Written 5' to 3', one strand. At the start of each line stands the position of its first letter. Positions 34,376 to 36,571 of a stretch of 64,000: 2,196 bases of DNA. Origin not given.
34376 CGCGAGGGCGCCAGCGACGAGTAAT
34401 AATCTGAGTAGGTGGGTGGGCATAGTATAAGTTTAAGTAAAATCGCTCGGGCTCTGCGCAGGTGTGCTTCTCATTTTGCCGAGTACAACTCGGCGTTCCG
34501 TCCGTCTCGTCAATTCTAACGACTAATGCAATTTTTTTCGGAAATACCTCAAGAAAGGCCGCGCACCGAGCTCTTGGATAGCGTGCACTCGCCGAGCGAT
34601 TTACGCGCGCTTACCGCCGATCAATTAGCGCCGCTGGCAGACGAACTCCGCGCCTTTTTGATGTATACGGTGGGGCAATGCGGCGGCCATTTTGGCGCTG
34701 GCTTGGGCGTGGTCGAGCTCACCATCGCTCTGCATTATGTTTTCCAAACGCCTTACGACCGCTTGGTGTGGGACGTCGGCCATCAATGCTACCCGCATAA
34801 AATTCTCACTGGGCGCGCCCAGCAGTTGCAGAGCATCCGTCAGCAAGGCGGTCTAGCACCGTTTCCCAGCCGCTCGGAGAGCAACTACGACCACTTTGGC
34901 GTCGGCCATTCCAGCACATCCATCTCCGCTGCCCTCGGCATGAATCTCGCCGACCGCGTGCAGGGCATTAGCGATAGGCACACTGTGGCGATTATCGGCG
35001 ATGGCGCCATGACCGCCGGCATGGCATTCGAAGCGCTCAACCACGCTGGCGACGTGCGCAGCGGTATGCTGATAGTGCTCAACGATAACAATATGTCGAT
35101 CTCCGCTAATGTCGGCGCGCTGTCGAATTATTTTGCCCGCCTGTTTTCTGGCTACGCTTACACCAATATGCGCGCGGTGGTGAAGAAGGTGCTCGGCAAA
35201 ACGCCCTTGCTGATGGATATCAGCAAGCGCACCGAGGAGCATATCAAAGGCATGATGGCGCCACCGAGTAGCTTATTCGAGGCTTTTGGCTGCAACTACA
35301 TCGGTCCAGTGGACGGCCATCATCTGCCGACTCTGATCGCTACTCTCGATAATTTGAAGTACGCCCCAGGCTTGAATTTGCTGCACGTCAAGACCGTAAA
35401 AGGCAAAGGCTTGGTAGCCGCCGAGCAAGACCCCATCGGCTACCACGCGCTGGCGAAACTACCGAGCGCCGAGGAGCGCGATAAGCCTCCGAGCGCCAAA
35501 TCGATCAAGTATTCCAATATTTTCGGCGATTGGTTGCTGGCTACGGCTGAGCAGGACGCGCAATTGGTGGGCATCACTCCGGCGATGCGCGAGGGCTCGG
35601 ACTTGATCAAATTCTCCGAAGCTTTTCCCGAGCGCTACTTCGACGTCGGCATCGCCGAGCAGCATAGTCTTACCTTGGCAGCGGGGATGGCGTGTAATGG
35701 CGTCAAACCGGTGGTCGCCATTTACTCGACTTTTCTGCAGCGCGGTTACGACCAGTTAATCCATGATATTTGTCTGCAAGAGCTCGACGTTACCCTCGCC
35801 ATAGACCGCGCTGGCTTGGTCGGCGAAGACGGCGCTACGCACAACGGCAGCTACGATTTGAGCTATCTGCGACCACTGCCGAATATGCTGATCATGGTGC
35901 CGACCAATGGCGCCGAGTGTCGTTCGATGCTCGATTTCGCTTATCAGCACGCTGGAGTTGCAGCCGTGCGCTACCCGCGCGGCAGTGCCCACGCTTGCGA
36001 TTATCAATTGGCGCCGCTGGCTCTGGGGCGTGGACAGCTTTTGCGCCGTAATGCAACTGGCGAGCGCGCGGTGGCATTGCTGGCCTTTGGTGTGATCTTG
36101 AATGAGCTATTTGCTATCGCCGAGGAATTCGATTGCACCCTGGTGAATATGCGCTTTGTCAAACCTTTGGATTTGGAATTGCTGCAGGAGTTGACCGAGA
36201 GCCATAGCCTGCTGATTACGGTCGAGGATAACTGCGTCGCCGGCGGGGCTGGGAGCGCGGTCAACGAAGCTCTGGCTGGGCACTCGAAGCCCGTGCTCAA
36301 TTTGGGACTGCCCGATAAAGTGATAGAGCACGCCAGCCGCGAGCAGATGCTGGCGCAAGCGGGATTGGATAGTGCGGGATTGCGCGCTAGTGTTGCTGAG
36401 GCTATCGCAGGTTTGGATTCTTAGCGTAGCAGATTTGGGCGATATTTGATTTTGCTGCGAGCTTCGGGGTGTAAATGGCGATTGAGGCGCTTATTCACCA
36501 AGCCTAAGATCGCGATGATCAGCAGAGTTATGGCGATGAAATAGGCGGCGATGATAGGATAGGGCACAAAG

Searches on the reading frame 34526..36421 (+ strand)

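Call 52: search_protein_families(library=ncbifam, proteins=[window:34526-36421:+], max_evalue=1e-20)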
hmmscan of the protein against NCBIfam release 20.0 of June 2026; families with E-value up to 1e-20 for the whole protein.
window:34526-36421:+ (632 aa): 4 families
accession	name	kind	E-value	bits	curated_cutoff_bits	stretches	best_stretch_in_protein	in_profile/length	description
TIGR00204.1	dxs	equivalog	1.8e-236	786.5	465.95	1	19-627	3-615/616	1-deoxy-D-xylulose-5-phosphate synthase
NF003933.0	PRK05444.2-2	equivalog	3.4e-166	554.3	395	1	14-623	5-601/606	1-deoxy-D-xylulose-5-phosphate synthase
NF008968.0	PRK12315.1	subfamily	7.8e-136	453.7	510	2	248-621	201-575/582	1-deoxy-D-xylulose-5-phosphate synthase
NF004559.0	PRK05899.2-5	equivalog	1.3e-50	172.3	488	1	330-627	321-624/627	transketolase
